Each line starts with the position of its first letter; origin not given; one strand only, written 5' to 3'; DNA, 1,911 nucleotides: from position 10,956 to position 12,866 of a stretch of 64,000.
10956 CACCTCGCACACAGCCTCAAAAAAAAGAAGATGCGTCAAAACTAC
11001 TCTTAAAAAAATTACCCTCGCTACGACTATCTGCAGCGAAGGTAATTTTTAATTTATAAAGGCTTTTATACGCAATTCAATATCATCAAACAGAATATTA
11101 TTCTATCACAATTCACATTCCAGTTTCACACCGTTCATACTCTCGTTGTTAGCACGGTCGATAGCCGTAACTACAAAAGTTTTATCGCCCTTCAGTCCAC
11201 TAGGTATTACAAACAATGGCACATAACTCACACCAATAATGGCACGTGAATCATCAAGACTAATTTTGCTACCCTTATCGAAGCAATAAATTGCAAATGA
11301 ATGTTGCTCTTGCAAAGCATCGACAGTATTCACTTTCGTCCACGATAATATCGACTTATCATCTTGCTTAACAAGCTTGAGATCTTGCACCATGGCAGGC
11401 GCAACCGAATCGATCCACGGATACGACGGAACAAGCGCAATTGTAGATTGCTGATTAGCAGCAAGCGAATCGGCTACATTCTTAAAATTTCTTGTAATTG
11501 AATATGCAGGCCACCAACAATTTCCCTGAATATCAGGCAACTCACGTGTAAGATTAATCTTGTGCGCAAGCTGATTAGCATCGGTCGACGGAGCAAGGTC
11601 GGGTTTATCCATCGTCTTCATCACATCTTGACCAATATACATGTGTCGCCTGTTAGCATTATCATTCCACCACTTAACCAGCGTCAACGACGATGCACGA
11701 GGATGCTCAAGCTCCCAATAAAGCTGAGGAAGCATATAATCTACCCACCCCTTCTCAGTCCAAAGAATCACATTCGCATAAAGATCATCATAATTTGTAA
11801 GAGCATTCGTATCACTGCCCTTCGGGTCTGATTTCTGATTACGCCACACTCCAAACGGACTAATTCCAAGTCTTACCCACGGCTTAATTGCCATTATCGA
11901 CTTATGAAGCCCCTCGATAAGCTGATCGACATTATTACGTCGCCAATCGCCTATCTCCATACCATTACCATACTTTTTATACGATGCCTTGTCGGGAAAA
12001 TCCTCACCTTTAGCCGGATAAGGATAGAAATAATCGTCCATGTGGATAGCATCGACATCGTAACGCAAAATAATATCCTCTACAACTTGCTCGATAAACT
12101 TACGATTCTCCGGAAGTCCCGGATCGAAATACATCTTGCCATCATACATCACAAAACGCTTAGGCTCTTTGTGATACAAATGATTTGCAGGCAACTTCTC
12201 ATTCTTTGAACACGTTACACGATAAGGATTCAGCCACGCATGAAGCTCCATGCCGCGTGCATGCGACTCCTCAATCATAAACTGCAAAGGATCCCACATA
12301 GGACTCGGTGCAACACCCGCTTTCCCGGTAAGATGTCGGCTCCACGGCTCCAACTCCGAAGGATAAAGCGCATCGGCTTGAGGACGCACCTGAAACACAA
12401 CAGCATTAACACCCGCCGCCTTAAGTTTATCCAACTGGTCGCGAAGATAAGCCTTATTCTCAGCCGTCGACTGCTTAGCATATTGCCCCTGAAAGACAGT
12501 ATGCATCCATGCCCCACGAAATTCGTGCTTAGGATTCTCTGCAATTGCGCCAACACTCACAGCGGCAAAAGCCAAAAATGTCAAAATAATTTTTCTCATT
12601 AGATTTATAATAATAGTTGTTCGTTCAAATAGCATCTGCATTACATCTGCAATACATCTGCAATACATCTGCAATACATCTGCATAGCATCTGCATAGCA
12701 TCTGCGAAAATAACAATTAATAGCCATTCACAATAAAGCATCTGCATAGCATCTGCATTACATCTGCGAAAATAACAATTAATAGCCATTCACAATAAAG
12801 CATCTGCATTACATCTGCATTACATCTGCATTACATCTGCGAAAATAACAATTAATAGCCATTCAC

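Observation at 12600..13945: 1.35-kb divergent intergenic region built almost entirely of compositionally extreme tandem arrays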

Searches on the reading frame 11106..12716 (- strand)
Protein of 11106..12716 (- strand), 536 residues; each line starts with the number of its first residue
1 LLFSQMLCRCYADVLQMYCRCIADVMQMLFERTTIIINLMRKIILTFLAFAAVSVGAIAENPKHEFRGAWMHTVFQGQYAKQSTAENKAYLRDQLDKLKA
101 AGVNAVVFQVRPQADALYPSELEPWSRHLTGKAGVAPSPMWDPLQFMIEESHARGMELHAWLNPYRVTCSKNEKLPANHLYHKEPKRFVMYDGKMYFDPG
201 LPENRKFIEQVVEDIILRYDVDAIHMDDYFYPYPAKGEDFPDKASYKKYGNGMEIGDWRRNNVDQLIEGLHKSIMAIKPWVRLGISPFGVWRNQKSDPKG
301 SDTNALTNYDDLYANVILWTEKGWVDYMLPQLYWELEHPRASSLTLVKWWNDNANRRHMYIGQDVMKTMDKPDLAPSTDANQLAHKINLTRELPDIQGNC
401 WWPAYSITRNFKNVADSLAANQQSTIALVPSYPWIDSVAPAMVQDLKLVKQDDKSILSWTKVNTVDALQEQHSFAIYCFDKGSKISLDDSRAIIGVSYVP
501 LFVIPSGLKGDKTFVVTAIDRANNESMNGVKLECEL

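Call 7: search_protein_families(library=pfam, proteins=[window:11106-12599:-])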
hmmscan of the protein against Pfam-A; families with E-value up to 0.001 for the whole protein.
window:11106-12599:- (497 aa): 1 family
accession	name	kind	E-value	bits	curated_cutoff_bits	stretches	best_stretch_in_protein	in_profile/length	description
PF02638.21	GHL10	-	2.9e-65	220.9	27.9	1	26-328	1-298/311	Glycosyl hydrolase-like 10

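Call 12: find_encoding_contigs(protein=window:11106-12599:-, flank=6000, max_places=10)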
Protein window:11106-12599:- (497 aa): no gene with exactly this product is on record in the collection.

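Call 14: find_related_loci(query=window:11106-12599:-, collection=genome_contigs, flank=6000)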
Query window:11106-12599:- (497 aa) in genome_contigs; peptide patterns used: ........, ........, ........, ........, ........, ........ (x = any residue, [..] = any of these).
600 stretches matched a pattern (row limit reached: there are more); 598 encode a relative of the query (tblastn E <= 1e-3); the best 80 are kept; 80 distinct loci.
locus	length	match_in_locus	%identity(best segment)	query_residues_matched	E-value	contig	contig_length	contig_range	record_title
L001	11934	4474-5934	72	1-487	0e+0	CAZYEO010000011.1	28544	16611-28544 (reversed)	MAG TPA_asm: uncultured Muribaculaceae bacterium isolate SRP335695_co1_119 genome assembly, contig: NODE_696_length_2854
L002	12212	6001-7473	67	7-497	0e+0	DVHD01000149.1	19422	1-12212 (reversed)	MAG TPA_asm: Candidatus Limisoma gallistercoris isolate CHK136-1475 CHK136__C187849_L19422_ERR2241905, whole genome shot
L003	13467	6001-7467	67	1-493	0e+0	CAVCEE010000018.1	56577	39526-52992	bacterium isolate G02640-L1_cleanbin_000010 genome assembly, contig: Spades_G02640-L1_contig_175, whole genome shotgun s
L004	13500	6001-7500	65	2-497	0e+0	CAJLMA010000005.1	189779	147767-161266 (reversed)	MAG TPA_asm: uncultured Prevotellaceae bacterium isolate ERR321613-bin.1 genome assembly, contig: NODE_25_length_189779_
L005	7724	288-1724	65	1-487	0e+0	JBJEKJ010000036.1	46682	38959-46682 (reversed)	MAG: Muribaculaceae bacterium isolate SARD08_bin.036 NODE_209_length_46682_cov_8.045617, whole genome shotgun sequence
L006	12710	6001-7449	63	1-487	0e+0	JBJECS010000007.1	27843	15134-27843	MAG: Muribaculaceae bacterium isolate LOHA42_bin.003 NODE_1105_length_27843_cov_6.767202, whole genome shotgun sequence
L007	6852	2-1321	68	52-496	0e+0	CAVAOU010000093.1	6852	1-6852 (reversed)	Senegalimassilia sp. isolate H07665-L1_cleanbin_000016 genome assembly, contig: Spades_H07665-L1_contig_2567, whole geno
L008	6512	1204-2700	62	3-497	0e+0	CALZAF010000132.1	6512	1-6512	MAG: uncultured bacterium isolate SRR14474046_bin.4_metaWRAP_v1.3_MAG genome assembly, contig: ERZ9423955.5567, whole ge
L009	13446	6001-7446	63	1-487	0e+0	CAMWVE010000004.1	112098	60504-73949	MAG TPA_asm: uncultured Porphyromonadaceae bacterium isolate SRR14411332_bin.10_metawrap_v1.3_MAG genome assembly, conti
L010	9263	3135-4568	62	1-487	0e+0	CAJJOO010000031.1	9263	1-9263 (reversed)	MAG TPA_asm: uncultured Porphyromonadaceae bacterium isolate ERR1190883-bin.53 genome assembly, contig: NODE_7422_length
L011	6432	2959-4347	64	19-487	0e+0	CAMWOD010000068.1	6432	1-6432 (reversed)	MAG TPA_asm: uncultured Porphyromonadaceae bacterium isolate SRR14411245_bin.8_metawrap_v1.3_MAG genome assembly, contig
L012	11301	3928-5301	62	21-487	0e+0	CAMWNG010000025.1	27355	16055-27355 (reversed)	MAG TPA_asm: uncultured Bacteroidales bacterium isolate SRR14411243_bin.4_metawrap_v1.3_MAG genome assembly, contig: NOD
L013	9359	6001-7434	59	1-487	0e+0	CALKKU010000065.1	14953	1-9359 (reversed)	MAG TPA_asm: uncultured Bacteroidales bacterium isolate ERR2619720_bin.58_CONCOCT_v1.1_MAG genome assembly, contig: ERZ1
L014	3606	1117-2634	57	3-496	0e+0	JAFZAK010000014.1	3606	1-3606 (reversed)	MAG: Muribaculaceae bacterium isolate RGIG7587 Water_buffalos_Omasum-3__c82189, whole genome shotgun sequence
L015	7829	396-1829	58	3-487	0e+0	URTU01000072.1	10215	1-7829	uncultured Alistipes sp. isolate UMGS1342 genome assembly, contig: NODE_3538_length_10215_cov_4.353839, whole genome sho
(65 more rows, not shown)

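Call 18: find_homologous_proteins(query=window:11106-12599:-, max_evalue=1e-100)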
Query window:11106-12599:- (497 aa): 6564 proteins with E <= 1e-100 among 8000 candidates; the best 120 are listed.
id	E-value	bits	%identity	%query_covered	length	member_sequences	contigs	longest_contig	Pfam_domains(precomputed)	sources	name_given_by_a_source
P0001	0.0e+0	1170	100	100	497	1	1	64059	PF02638.22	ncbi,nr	ncbi:MAG: family 10 glycosylhydrolase [Muribaculaceae bacterium]|nr:family 10 glycosylhydrolase [Mur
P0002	3.1e-252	856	72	98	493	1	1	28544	PF02638.22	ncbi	-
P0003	9.3e-252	854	73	100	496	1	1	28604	PF02638.22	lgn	-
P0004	1.3e-251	854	71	98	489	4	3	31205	PF02638.22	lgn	-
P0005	3.7e-247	839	71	100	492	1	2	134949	PF02638.22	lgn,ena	-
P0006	7.4e-244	828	70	100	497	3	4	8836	PF02638.22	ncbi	ncbi:MAG: family 10 glycosylhydrolase [Muribaculaceae bacterium]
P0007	1.5e-240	818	69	100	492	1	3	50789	PF02638.22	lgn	-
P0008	6.1e-239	812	69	100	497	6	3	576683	PF02638.22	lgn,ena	-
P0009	1.7e-237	807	66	100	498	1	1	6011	PF02638.22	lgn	-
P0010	3.3e-236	803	69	100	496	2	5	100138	PF02638.22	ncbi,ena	-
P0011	9.6e-235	798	69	100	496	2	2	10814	PF02638.22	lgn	-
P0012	1.1e-234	798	69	100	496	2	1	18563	PF02638.22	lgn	-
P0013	1.6e-234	798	69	100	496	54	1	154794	PF02638.22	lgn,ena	-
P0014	2.6e-234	797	68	100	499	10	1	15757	PF02638.22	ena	-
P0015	2.6e-234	797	69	100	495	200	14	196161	PF02638.22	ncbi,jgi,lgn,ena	-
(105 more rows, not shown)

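Call 95: list_cluster_members(proteins=[P0001, P0121])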
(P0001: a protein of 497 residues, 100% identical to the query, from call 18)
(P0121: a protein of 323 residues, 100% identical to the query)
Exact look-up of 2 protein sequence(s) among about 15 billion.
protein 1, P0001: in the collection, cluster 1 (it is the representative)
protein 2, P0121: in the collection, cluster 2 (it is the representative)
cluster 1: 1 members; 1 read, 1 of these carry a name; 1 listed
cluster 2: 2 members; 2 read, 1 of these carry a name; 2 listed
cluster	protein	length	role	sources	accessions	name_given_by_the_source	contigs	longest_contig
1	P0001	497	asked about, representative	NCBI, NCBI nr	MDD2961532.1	MAG: family 10 glycosylhydrolase [Muribaculaceae bacterium] | family 10 glycosylhydrolase [Muribaculaceae bacterium]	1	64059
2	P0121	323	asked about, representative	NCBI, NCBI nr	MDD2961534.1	MAG: SDR family oxidoreductase [Muribaculaceae bacterium] | SDR family oxidoreductase [Muribaculaceae bacterium]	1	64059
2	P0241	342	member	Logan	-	-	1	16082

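Call 100: find_encoding_contigs(protein=window:11106-12716:-, flank=10000, max_places=5)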
Protein window:11106-12716:- (536 aa): no gene with exactly this product is on record in the collection.
